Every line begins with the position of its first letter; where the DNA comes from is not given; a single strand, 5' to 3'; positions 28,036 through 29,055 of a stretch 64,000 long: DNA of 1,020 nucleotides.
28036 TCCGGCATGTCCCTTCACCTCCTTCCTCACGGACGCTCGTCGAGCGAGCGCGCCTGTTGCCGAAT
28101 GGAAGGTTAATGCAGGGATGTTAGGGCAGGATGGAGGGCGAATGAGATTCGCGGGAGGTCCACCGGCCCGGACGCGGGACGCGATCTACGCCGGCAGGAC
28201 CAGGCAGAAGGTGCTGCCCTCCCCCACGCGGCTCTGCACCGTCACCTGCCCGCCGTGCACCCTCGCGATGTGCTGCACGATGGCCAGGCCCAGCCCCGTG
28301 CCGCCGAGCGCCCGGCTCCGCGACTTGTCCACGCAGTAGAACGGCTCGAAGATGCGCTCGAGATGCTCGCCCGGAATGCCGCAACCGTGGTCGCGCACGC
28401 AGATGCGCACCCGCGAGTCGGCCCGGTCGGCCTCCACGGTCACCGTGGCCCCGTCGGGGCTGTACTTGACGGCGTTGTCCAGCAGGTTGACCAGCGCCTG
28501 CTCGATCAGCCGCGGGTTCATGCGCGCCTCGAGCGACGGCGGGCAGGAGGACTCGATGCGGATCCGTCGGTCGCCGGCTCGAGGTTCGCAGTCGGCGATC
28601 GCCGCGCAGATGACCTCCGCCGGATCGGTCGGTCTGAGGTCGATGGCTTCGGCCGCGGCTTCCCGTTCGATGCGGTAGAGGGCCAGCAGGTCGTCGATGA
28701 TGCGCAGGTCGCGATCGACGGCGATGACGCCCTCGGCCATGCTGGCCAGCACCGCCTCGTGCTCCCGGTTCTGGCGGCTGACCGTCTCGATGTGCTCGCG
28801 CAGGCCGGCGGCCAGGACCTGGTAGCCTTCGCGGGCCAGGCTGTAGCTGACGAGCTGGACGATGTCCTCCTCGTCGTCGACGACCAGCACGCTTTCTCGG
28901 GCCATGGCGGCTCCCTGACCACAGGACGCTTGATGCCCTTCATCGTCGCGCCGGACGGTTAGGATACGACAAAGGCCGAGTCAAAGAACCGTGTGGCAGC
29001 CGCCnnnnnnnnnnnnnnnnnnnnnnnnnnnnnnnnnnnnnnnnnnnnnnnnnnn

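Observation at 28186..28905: Degenerate in-frame phoB-phoR fusion remnant next to an intact pstSCAB-phoU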

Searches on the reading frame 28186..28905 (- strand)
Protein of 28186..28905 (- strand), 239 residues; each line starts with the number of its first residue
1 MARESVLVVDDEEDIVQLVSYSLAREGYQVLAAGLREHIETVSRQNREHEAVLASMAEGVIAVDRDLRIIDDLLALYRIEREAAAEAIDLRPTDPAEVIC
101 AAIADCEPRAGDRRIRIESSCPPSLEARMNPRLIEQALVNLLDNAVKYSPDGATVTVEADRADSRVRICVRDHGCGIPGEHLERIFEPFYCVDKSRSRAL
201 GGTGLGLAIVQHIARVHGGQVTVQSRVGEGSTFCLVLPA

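Call 3: search_protein_families(library=pfam, proteins=[window:28186-28905:-], max_evalue=1)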
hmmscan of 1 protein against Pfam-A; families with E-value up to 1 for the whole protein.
window:28186-28905:- (239 aa): 5 families
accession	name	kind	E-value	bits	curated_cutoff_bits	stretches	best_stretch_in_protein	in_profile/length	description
PF02518.31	HATPase_c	-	1.4e-31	109.6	26.4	1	130-238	2-108/111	Histidine kinase-, DNA gyrase B-, and HSP90-like ATPase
PF13589.12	HATPase_c_3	-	3.5e-05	24.3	25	1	135-208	4-78/137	Histidine kinase-, DNA gyrase B-, and HSP90-like ATPase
PF13581.12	HATPase_c_2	-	7.9e-05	23.1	27.4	1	137-215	35-110/127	Histidine kinase-like ATPase domain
PF00072.30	Response_reg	-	0.032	14.8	30.2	1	6-42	1-38/111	Response regulator receiver domain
PF14501.12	HATPase_c_5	-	0.065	13.6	22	1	134-225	6-90/102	GHKL domain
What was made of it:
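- On HisKA-type sensor histidine kinase (PhoR/PnpS): No HisKA hit at E<=1 (call 3). HATPase_c E 1.4e-31 (call 3). No PAS or HAMP hit (call 3).
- On OmpR-family response regulator (PhoB/PhoP): Response_reg matches only profile positions 1-38, at 14.8 bits against a cutoff of 30.2 (call 3).
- Checked: It finds no HisKA and no PAS hit, even at E<=1 (call 3).
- No HisKA, PAS or Trans_reg_C domain is detected (call 3). No HisKA hit, even at E<=1 (call 3).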

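Call 4: search_protein_families(library=ncbifam, proteins=[window:28186-28905:-], max_evalue=1)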
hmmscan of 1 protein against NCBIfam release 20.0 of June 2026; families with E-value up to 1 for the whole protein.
window:28186-28905:- (239 aa): 109 families (the best 25 are shown)
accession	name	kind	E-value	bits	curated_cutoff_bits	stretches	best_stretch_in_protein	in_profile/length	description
NF046044.1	PnpS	equivalog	9.2e-54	182.9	400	2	68-238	222-390/390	two-component system histidine kinase PnpS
TIGR02966.1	phoR_proteo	equivalog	1.9e-47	161.9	334.2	1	37-235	134-331/333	phosphate regulon sensor histidine kinase PhoR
NF033092.0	HK_WalK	equivalog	1.7e-44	152.4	725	2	64-238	420-593/594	cell wall metabolism sensor histidine kinase WalK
TIGR01386.1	cztS_silS_copS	subfamily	3e-37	128.7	292.55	1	44-237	271-456/457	heavy metal sensor histidine kinase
NF041735.1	hist_kin_RppB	equivalog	2.7e-35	122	400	1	37-238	236-438/438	two-component system sensor histidine kinase RppB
NF040691.1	MtrAB_MtrB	equivalog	3.2e-35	122.1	450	1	63-238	318-491/507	MtrAB system histidine kinase MtrB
NF033093.1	HK_VicK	exception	8e-35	120.3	680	1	64-238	256-434/448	cell wall metabolism sensor histidine kinase VicK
NF008312.0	PRK11100.1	equivalog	1.5e-34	119.6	356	1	68-238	306-473/477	two-component system sensor histidine kinase CreC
NF008468.0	PRK11360.1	equivalog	3.4e-33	114.9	646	2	98-238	470-607/616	two-component system sensor histidine kinase AtoS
NF047874.1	MASE3_PAS_HK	subfamily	4.6e-32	111.6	560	1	129-238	515-624/655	MASE3 domain-containing sensor histidine kinase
NF053855.1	HisKinPhoRBctds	equivalog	1.5e-31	109.5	500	1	61-237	406-581/583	two-component system sensor histidine kinase PhoR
NF045595.1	HK_scytonemin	equivalog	4.8e-31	107.8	865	1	61-238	461-634/637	scytonemin biosynthesis sensor histidine kinase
NF006800.0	PRK09303.1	equivalog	4.9e-31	108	342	1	49-238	185-376/383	histidine kinase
NF007898.0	PRK10604.1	equivalog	1.7e-30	106.6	478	1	63-238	248-422/433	two-component system sensor histidine kinase RstB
NF008235.0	PRK11006.1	equivalog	1.9e-30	106.1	390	1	36-238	226-422/431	phosphate regulon sensor histidine kinase PhoR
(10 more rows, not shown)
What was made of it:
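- On HisKA-type sensor histidine kinase (PhoR/PnpS): PnpS 182.9 against 400; TIGR02966 161.9 against 334.2 (call 4).
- Checked: NCBIfam PnpS and PhoR equivalogs score far below their cutoffs (182.9/400 and 161.9/334.2, call 4).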

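Call 6: find_homologous_proteins(query=window:28186-28905:-)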
Query window:28186-28905:- (239 aa): 5931 proteins with E <= 0.001 among 8000 candidates; the best 120 are listed.
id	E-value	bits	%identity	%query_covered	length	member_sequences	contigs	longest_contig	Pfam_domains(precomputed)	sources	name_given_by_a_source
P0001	1.4e-114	399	100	77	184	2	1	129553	PF02518.32,PF13589.13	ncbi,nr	ncbi:MAG: hypothetical protein GXY85_01490 [Candidatus Brocadiaceae bacterium]|nr:hypothetical prote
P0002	2.3e-60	222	56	74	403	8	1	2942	PF00672.31,PF13426.14,PF13188.14,PF08448.17,PF02518.32,PF00512.32,PF00989.32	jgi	jgi:two-component system phosphate regulon sensor histidine kinase PhoR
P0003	1.5e-59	219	58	72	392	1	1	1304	PF00672.31,PF13426.14,PF13188.14,PF13581.13,PF08448.17,PF02518.32,PF00512.32,PF00989.32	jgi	jgi:two-component system phosphate regulon sensor histidine kinase PhoR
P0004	1.3e-58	216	47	95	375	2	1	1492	PF13426.14,PF08448.17,PF02518.32,PF00512.32,PF00989.32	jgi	jgi:two-component system phosphate regulon sensor histidine kinase PhoR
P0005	6.0e-57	211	52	74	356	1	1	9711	PF13426.14,PF08448.17,PF02518.32,PF00512.32,PF00989.32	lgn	-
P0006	1.3e-56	210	53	74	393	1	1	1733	PF00672.31,PF13426.14,PF13188.14,PF12860.14,PF08448.17,PF02518.32,PF00512.32,PF00989.32,PF14501.13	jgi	jgi:two-component system phosphate regulon sensor histidine kinase PhoR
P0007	2.7e-56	209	57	71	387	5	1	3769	PF13426.14,PF13188.14,PF12860.14,PF08448.17,PF02518.32,PF00512.32,PF00989.32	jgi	jgi:two-component system phosphate regulon sensor histidine kinase PhoR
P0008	3.5e-56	208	47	95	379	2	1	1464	PF13426.14,PF08448.17,PF02518.32,PF00512.32,PF00989.32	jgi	jgi:two-component system phosphate regulon sensor histidine kinase PhoR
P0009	6.3e-56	208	55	74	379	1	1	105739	PF02518.32,PF00512.32,PF14501.13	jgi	jgi:two-component system, OmpR family, phosphate regulon sensor histidine kinase PhoR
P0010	1.1e-55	207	56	74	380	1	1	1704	PF13426.14,PF08448.17,PF02518.32,PF00512.32,PF00989.32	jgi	-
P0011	1.6e-55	206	52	74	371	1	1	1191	PF13581.13,PF08448.17,PF02518.32,PF00512.32,PF00989.32,PF13589.13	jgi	jgi:two-component system phosphate regulon sensor histidine kinase PhoR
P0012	1.6e-55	206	53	74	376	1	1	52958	PF13426.14,PF13581.13,PF08448.17,PF02518.32,PF00512.32,PF00989.32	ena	-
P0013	3.7e-55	205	53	72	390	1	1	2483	PF13596.13,PF00672.31,PF13426.14,PF08448.17,PF02518.32,PF00512.32,PF00989.32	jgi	jgi:two-component system phosphate regulon sensor histidine kinase PhoR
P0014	5.9e-55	204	55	74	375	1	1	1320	PF13426.14,PF12860.14,PF08448.17,PF02518.32,PF00512.32,PF00989.32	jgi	jgi:two-component system phosphate regulon sensor histidine kinase PhoR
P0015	1.1e-54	204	55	73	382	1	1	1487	PF13426.14,PF08448.17,PF02518.32,PF00512.32,PF00989.32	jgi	jgi:two-component system phosphate regulon sensor histidine kinase PhoR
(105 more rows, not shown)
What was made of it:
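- The window comes from a metagenome-assembled genome (P0001 is annotated as a MAG protein, call 6).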

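Call 14: find_encoding_contigs(protein=P0001, flank=10000, max_places=4)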
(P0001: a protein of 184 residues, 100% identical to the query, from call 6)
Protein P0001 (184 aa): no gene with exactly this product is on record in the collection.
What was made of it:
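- Tried and rejected: Not on record (call 14).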

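Call 22: find_related_loci(query=window:28186-28905:-, collection=metagenome_contigs, flank=6000)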
Query window:28186-28905:- (239 aa) in metagenome_contigs; peptide patterns used: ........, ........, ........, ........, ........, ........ (x = any residue, [..] = any of these).
357 stretches matched a pattern; 160 encode a relative of the query (tblastn E <= 1e-3); the best 80 are kept; 80 distinct loci.
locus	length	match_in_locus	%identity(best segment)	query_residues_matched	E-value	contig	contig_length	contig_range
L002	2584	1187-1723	50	63-239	5e-54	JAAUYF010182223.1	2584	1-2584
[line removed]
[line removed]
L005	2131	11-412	50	106-239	3e-39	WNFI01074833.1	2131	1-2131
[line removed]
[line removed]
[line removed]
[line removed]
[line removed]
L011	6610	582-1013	40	96-238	5e-32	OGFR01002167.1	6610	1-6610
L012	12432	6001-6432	40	96-238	5e-32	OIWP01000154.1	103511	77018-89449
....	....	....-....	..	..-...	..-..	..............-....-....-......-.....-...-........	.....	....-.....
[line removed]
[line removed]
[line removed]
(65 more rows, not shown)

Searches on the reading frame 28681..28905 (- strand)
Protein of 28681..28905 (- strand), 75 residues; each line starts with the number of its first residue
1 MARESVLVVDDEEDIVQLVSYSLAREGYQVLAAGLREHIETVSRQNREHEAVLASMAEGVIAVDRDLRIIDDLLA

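Call 42: search_protein_representatives(protein=window:28681-28905:-)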
Query: 75 residues. Proteins with E-value up to 0.001 (for the whole library): 222; up to 1e-10: 2; up to 1e-30: 0. The best 150 are listed.
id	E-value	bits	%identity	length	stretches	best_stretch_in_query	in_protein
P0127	6.1e-13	64.2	49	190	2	1-47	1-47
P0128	3.2e-12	62.0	56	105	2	1-34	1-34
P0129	3.0e-09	52.6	32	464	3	5-54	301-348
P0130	5.4e-08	48.7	38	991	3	3-49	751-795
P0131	1.6e-07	47.2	42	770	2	1-37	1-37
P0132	2.3e-07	46.7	45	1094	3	5-45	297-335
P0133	2.5e-07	46.6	39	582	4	5-39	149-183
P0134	2.7e-07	46.5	47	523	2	29-70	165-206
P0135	5.3e-07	45.6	44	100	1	1-63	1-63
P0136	6.5e-07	45.3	43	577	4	5-36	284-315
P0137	9.4e-07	44.8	44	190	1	1-64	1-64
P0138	1.2e-06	44.4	45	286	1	1-64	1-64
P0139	1.4e-06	44.2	44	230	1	1-61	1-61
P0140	1.4e-06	44.2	-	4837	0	-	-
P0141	1.4e-06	44.2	57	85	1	1-44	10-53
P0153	1.3e-05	41.2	73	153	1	1-33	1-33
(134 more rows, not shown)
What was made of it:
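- On Pseudogene / gene remnant: calls 3, 6, 22, 42
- The architecture is unique in the databases (calls 6, 22, 42).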

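Call 44: find_encoding_contigs(protein=P0128, flank=10000, max_places=4)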
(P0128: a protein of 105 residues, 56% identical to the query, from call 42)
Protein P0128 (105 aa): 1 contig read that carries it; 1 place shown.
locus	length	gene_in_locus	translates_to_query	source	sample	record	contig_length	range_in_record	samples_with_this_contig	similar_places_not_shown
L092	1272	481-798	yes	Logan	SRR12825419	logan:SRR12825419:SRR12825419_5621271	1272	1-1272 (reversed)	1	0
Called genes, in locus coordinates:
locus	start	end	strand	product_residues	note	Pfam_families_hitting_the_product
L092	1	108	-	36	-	?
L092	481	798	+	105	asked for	PF00072:Response_reg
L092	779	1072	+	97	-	PF00512:HisKA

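Call 45: find_encoding_contigs(protein=P0127, flank=10000, max_places=4)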
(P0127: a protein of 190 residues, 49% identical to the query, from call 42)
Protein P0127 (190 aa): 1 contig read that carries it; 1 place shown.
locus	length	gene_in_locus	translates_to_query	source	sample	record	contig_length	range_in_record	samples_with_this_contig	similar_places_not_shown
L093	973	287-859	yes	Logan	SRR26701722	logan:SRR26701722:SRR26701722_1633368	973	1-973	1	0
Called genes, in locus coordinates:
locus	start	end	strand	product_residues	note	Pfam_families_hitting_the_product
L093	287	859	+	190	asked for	PF00672:HAMP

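Call 46: find_encoding_contigs(protein=P0153, flank=10000, max_places=4)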
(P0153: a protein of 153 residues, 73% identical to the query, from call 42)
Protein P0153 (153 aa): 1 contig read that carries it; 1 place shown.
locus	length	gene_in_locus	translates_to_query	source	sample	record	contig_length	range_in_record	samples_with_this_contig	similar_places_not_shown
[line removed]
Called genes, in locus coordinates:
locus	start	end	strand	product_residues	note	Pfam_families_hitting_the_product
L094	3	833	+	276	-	?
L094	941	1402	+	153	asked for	-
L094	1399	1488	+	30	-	?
